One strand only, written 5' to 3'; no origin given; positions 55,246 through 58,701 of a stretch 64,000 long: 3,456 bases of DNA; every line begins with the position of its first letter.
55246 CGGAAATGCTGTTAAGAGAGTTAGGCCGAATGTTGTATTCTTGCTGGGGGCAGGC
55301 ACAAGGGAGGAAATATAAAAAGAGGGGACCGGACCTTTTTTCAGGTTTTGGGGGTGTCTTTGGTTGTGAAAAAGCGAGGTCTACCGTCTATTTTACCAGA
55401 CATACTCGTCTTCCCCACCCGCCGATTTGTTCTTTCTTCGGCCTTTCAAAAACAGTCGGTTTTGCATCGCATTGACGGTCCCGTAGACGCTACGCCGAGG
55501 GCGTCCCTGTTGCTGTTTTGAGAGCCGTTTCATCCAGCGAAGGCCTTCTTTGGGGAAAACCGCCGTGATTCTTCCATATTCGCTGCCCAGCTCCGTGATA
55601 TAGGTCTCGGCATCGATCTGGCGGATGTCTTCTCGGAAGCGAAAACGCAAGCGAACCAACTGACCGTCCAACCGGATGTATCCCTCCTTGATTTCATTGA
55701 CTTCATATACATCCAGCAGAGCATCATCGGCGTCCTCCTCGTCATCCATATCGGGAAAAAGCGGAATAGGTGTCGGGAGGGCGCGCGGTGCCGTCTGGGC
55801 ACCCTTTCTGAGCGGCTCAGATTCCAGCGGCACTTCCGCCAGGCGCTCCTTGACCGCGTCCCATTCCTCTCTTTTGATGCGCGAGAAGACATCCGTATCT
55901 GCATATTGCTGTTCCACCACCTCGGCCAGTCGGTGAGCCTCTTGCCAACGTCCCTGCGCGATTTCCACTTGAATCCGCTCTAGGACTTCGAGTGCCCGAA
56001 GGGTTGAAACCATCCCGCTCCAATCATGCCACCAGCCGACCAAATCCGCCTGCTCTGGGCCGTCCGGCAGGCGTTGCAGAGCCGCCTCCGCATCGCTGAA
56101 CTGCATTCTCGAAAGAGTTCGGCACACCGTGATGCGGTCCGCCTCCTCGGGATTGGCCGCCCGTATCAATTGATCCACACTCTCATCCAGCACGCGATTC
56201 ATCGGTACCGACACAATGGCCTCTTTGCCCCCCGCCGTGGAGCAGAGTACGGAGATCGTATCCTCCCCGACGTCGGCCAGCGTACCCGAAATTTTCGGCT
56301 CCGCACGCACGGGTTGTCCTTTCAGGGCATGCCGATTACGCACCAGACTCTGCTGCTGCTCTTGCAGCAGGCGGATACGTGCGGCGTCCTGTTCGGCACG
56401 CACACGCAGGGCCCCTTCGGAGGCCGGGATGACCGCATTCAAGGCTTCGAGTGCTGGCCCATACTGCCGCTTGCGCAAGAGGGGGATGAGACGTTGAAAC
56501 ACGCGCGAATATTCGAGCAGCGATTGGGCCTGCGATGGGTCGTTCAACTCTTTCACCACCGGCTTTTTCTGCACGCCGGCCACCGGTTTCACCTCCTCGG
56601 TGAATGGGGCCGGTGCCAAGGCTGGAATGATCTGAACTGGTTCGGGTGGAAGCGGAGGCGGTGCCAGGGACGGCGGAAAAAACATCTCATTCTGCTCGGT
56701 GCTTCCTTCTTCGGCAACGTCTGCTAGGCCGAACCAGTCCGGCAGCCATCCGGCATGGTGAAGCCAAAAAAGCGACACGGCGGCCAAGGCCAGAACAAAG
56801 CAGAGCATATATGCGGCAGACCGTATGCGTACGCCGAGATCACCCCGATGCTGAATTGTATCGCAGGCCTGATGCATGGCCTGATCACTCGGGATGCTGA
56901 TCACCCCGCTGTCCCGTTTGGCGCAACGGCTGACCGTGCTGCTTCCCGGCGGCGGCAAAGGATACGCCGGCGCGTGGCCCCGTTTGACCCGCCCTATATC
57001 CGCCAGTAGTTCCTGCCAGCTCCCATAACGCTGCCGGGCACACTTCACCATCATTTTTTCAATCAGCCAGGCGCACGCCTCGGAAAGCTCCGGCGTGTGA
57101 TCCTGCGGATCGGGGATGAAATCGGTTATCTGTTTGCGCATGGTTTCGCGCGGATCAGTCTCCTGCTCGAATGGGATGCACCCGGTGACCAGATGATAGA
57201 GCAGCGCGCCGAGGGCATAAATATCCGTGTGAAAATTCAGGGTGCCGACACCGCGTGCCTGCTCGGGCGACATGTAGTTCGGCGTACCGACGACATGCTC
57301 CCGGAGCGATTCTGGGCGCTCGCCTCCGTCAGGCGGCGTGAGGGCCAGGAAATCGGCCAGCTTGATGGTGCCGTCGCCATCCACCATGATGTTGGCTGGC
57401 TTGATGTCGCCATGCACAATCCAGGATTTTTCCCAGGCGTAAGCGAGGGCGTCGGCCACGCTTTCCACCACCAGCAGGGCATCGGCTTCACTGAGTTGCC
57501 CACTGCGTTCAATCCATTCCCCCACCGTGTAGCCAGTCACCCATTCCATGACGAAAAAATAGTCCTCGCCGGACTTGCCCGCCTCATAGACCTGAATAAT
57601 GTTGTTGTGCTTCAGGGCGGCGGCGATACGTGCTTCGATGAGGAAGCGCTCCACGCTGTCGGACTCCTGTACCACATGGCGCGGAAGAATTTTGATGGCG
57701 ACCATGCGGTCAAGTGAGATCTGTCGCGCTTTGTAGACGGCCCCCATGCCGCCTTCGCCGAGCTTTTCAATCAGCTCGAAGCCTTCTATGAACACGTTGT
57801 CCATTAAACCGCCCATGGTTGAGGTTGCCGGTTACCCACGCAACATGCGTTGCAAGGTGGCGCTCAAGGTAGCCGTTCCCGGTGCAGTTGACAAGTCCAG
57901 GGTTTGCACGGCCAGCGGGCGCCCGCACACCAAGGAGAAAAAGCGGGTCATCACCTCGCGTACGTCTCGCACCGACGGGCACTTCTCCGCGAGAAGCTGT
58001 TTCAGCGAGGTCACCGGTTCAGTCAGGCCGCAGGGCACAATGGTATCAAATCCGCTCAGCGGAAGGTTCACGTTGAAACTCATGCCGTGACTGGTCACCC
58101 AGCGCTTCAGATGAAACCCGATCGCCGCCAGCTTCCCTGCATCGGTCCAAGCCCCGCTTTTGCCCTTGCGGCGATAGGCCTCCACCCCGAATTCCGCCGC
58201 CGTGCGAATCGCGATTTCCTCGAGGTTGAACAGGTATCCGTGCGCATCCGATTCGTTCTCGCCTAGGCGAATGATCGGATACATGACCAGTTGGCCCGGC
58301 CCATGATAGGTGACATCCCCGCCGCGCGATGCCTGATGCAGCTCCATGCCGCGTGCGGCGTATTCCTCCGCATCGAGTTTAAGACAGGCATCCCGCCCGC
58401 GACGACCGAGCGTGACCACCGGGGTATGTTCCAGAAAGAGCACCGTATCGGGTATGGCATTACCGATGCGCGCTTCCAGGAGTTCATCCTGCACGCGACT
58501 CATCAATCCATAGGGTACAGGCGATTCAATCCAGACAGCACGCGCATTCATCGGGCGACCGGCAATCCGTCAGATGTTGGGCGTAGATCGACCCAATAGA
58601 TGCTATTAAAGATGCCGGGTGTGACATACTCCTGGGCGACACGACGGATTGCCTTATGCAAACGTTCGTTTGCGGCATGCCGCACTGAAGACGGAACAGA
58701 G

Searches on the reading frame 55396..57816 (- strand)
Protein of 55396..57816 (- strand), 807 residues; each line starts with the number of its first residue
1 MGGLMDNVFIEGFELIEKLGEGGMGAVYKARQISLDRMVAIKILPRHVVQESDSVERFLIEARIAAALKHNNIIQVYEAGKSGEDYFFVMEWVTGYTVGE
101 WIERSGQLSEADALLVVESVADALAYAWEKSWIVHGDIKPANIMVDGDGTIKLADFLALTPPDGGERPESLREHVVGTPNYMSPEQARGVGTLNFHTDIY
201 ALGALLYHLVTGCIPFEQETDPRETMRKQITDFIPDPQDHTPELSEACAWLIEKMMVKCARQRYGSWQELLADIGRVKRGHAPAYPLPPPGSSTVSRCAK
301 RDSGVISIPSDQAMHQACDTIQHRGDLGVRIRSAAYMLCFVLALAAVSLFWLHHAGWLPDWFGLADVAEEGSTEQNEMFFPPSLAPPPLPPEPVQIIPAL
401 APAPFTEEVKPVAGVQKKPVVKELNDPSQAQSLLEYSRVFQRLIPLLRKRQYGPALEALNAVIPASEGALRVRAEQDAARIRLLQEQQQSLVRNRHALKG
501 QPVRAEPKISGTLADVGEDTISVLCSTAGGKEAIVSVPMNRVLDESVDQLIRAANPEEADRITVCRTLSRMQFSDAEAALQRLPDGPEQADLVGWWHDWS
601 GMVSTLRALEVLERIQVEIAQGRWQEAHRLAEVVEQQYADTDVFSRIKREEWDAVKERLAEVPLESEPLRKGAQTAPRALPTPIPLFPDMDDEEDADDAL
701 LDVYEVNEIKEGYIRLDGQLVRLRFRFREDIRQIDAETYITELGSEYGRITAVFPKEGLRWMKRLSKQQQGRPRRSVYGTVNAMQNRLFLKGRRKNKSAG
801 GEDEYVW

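Call 11: search_protein_families(library=pfam, proteins=[window:55396-57816:-], max_evalue=0.001)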
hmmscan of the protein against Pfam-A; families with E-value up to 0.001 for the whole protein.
window:55396-57816:- (807 aa): 3 families
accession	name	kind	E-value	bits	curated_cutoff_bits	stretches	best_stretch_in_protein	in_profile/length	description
PF00069.31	Pkinase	-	2.9e-48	165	31.7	1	13-271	1-258/263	Protein kinase domain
PF07714.23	PK_Tyr_Ser-Thr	-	2.6e-25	89.6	23.1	1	14-262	2-243/258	Protein tyrosine and serine/threonine kinase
PF03109.22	ABC1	-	0.00016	21.3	22.9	0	86-156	143-211/244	ABC1 atypical kinase-like domain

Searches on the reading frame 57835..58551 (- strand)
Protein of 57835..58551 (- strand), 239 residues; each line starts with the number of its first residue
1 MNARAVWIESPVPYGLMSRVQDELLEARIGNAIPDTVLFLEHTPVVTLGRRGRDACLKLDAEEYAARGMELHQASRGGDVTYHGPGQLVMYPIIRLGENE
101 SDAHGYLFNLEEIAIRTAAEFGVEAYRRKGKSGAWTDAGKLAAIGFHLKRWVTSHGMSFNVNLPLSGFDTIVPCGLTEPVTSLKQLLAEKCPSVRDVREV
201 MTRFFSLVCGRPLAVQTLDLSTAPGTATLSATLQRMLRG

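Call 11: search_protein_families(library=pfam, proteins=[window:57835-58551:-], max_evalue=0.001)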
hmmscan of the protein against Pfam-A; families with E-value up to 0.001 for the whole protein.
window:57835-58551:- (239 aa): 1 family
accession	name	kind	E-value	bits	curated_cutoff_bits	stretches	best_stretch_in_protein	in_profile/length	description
PF21948.1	LplA-B_cat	-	3.6e-40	138.5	27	1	20-205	8-199/200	Lipoyl protein ligase A/B catalytic domain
